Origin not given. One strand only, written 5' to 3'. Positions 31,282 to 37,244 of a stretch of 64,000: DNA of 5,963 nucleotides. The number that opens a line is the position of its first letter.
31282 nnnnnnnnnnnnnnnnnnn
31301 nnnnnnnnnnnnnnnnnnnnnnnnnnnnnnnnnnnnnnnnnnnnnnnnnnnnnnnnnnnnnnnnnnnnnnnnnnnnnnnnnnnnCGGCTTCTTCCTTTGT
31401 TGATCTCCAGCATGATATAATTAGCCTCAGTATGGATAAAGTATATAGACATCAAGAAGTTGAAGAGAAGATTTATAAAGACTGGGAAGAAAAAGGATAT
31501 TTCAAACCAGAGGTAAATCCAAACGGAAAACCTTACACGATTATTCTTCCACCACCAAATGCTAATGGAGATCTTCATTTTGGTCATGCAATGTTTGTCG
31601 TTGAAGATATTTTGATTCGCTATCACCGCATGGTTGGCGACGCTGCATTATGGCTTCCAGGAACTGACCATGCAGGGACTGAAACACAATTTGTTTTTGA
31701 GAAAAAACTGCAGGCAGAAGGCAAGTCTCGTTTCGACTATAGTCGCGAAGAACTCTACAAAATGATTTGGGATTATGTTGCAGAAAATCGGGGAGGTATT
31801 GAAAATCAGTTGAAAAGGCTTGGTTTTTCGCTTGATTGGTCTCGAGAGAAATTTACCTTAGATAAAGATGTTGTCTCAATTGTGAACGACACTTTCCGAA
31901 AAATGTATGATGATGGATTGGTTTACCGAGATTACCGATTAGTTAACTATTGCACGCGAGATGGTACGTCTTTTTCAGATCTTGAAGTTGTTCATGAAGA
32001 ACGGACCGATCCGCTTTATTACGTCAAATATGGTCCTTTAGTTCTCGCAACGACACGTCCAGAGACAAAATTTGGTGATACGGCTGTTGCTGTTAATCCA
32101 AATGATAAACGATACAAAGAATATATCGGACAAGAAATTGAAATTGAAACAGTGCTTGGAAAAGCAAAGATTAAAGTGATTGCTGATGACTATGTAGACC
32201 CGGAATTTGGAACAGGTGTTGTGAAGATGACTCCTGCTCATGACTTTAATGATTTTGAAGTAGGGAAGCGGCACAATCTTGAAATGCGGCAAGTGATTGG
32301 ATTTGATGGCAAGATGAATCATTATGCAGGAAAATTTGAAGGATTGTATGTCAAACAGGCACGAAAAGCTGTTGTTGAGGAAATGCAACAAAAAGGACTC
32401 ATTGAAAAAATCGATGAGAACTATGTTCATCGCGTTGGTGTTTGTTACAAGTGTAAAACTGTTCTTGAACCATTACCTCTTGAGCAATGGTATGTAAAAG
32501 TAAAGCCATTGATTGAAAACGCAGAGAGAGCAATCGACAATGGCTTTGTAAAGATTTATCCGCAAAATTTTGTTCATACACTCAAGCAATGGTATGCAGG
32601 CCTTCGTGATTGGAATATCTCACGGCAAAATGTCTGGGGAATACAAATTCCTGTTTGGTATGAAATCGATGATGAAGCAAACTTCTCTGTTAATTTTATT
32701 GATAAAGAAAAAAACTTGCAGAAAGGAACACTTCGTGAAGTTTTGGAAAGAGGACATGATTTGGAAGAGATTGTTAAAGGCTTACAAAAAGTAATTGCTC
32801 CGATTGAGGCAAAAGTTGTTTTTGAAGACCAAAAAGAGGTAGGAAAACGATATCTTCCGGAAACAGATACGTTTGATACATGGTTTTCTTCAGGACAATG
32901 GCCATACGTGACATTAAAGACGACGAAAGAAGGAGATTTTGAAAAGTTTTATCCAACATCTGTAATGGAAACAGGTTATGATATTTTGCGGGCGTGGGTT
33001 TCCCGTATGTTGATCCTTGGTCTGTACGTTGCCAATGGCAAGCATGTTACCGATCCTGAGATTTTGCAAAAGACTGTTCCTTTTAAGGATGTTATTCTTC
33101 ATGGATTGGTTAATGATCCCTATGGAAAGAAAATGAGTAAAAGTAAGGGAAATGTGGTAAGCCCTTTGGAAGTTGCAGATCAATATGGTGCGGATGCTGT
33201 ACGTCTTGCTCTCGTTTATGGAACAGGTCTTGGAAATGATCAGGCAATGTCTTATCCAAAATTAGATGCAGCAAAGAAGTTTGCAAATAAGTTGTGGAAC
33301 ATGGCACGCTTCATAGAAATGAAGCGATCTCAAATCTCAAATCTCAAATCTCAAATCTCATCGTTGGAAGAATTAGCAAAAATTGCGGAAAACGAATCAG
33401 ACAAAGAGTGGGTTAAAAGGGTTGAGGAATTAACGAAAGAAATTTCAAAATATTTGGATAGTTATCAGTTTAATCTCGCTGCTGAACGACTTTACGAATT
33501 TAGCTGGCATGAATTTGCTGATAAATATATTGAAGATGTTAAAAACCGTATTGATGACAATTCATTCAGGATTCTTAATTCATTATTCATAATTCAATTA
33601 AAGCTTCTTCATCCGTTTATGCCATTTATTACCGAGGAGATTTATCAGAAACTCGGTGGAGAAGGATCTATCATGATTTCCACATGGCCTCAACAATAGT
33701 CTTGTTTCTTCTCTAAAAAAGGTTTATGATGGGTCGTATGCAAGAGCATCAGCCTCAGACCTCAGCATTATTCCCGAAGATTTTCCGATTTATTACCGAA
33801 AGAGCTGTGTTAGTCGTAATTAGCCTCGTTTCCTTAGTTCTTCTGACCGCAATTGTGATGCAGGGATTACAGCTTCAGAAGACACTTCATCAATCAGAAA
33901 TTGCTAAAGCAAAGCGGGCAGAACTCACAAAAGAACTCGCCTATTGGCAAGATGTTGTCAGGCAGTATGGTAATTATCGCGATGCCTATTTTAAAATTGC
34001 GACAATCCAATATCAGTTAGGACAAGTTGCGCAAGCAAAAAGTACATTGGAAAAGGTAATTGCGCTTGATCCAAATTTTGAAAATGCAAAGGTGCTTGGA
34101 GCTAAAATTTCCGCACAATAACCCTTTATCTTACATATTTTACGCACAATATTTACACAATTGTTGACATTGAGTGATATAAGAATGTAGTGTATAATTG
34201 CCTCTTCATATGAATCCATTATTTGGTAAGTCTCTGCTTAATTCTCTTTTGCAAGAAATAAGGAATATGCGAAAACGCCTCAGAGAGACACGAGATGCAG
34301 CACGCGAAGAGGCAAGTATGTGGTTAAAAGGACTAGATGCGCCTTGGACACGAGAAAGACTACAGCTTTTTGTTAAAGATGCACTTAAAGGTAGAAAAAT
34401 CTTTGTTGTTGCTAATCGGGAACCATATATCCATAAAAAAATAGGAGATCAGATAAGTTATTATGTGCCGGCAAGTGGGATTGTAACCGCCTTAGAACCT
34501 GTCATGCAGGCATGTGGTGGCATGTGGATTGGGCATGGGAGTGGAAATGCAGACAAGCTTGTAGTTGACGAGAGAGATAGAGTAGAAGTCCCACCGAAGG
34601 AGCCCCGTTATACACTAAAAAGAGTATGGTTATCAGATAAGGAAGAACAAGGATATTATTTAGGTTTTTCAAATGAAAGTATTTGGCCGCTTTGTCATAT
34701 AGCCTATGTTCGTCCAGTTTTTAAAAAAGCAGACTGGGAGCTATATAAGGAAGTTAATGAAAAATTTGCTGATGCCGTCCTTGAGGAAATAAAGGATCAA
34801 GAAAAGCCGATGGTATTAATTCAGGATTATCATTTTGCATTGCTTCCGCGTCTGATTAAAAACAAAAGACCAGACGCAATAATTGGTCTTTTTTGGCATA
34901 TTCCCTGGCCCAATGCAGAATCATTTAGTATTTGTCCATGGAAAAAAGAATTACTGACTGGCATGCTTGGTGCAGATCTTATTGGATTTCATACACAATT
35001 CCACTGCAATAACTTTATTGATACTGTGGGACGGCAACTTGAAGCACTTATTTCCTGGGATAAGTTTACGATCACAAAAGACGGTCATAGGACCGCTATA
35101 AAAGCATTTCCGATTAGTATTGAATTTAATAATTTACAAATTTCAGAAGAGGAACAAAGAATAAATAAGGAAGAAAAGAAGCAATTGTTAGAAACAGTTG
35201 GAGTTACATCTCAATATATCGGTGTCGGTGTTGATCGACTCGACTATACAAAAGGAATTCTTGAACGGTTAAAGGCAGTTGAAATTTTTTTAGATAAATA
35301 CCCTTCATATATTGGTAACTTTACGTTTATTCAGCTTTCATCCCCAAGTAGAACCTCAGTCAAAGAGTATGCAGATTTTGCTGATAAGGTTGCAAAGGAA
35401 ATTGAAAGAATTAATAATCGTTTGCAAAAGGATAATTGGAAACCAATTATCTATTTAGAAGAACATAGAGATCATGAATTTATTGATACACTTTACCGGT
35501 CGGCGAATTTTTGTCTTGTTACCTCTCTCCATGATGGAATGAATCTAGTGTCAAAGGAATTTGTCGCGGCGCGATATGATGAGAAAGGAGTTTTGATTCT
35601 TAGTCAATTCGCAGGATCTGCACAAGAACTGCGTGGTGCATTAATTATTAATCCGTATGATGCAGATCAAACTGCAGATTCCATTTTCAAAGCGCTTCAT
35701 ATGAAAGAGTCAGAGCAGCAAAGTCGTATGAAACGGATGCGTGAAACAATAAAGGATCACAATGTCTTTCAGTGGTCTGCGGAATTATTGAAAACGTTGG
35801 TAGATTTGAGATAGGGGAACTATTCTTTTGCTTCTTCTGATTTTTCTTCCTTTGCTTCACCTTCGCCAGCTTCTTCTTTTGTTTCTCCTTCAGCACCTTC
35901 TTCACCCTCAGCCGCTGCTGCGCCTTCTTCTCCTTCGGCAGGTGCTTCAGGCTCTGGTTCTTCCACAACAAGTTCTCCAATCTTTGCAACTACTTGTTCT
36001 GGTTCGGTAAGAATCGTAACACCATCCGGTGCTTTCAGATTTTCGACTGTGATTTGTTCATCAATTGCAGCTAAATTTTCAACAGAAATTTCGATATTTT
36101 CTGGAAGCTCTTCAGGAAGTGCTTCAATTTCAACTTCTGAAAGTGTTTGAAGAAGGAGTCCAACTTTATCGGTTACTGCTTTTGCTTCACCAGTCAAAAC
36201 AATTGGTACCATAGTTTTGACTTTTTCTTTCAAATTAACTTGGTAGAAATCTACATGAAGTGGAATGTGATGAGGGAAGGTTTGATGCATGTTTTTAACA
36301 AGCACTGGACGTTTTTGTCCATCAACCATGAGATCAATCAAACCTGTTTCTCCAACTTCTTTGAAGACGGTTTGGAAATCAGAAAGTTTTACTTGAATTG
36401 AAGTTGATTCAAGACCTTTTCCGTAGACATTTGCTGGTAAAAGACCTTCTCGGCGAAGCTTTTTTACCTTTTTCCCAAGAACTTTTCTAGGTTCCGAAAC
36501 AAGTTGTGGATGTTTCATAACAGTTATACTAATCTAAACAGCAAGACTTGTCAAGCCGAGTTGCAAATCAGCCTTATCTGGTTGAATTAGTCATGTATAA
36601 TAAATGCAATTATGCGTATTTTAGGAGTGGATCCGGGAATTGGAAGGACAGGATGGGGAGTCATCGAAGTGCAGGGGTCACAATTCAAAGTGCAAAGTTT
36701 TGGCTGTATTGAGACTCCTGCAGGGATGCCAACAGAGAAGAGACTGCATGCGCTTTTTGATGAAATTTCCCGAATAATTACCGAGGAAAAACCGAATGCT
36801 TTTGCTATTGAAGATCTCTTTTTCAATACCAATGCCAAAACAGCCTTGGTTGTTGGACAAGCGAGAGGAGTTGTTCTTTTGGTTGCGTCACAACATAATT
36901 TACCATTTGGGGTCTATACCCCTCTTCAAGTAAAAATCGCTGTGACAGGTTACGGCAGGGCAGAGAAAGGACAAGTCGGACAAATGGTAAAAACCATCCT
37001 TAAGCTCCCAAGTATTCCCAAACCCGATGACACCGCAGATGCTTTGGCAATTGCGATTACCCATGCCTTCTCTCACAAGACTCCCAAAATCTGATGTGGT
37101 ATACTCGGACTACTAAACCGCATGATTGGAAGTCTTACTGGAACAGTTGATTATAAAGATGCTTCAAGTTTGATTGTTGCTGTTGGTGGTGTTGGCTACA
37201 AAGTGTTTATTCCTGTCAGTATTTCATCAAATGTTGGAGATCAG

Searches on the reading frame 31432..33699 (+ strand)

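Call 9: search_protein_families(library=pfam, proteins=[window:31432-33699:+], max_evalue=0.00001)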
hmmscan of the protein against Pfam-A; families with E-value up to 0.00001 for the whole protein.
window:31432-33699:+ (755 aa): 4 families
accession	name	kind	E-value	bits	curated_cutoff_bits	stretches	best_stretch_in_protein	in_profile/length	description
PF00133.28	tRNA-synt_1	-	3.3e-112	375.7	22.7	1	13-605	1-412/414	tRNA synthetases class I (I, L, M and V)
PF08264.19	Anticodon_1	-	1.2e-28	100.3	25.1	1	657-754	1-106/148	Anticodon-binding domain of tRNA ligase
PF09334.17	tRNA-synt_1g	-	2e-20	73.4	20.1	1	42-186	8-135/391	tRNA synthetases class I (M)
PF13603.12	tRNA-synt_1_2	-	2.9e-08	33.8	25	1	242-297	93-148/185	Leucyl-tRNA synthetase, editing domain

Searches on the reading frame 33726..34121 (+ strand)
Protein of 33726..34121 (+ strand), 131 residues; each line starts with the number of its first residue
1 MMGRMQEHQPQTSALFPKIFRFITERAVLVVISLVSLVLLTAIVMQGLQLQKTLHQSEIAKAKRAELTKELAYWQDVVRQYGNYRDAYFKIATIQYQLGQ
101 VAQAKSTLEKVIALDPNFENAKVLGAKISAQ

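Call 9: search_protein_families(library=pfam, proteins=[window:33726-34121:+], max_evalue=0.00001)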
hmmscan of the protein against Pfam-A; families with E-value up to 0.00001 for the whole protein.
window:33726-34121:+ (131 aa): 3 families
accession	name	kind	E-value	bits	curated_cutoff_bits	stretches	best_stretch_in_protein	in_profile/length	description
PF13174.12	TPR_6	-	9.7e-08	32.6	26.3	1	86-117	1-32/33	Tetratricopeptide repeat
PF25060.1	ARM_TT21_2nd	-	2.6e-06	27.6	27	1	39-129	180-266/270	Tetratricopeptide repeat protein 21 second ARM domain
PF13181.12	TPR_8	-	5.5e-06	26.6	25.7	0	86-117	2-33/34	Tetratricopeptide repeat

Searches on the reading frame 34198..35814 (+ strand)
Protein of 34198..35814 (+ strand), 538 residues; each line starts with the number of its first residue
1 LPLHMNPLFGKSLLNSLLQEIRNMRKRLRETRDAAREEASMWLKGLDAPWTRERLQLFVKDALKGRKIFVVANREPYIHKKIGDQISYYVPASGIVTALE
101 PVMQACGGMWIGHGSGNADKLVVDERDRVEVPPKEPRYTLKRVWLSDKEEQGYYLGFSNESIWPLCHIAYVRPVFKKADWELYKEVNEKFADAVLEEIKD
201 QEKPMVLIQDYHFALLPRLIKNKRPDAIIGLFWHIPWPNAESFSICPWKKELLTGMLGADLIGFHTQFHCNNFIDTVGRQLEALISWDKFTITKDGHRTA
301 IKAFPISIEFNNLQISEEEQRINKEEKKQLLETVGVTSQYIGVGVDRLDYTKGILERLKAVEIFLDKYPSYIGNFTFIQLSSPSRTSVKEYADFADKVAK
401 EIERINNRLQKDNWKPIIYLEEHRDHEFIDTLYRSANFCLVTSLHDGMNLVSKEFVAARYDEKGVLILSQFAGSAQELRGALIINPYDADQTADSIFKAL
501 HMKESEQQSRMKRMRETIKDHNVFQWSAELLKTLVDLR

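Call 9: search_protein_families(library=pfam, proteins=[window:34198-35814:+], max_evalue=0.00001)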
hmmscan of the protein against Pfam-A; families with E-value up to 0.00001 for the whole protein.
window:34198-35814:+ (538 aa): 1 family
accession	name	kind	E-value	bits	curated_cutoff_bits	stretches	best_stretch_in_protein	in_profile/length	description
PF00982.27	Glyco_transf_20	-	4e-122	408.8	32.5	1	68-534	3-471/473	Glycosyltransferase family 20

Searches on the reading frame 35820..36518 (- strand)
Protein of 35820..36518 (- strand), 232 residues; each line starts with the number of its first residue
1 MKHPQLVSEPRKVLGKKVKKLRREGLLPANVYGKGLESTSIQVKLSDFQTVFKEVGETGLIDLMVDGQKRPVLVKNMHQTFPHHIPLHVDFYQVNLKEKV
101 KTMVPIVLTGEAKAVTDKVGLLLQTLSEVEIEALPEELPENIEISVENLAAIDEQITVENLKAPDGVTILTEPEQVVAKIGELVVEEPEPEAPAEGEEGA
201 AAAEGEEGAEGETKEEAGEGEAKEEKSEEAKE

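Call 9: search_protein_families(library=pfam, proteins=[window:35820-36518:-], max_evalue=0.00001)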
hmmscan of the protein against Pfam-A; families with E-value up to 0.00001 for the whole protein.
window:35820-36518:- (232 aa): 2 families
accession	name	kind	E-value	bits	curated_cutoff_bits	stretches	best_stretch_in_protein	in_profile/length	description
PF14693.11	Ribosomal_TL5_C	-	1e-20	74.3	27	1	99-180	1-80/84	Ribosomal protein TL5, C-terminal domain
PF01386.24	Ribosomal_L25p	-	1.9e-17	63.9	23.6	1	9-91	4-82/82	Ribosomal L25p family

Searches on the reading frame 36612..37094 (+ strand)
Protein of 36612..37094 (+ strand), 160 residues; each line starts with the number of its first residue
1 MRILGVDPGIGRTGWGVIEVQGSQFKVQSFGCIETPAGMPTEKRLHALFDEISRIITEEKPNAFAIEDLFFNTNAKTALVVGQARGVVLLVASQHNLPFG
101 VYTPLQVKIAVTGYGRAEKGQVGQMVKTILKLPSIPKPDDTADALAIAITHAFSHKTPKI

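Call 10: search_protein_families(library=pfam, proteins=[window:36612-37094:+], max_evalue=0.00001)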
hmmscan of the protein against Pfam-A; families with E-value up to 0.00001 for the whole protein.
window:36612-37094:+ (160 aa): 1 family
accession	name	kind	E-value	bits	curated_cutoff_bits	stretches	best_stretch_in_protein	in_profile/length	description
PF02075.23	RuvC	-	2.8e-51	173.7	22.2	1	3-151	1-148/148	Crossover junction endodeoxyribonuclease RuvC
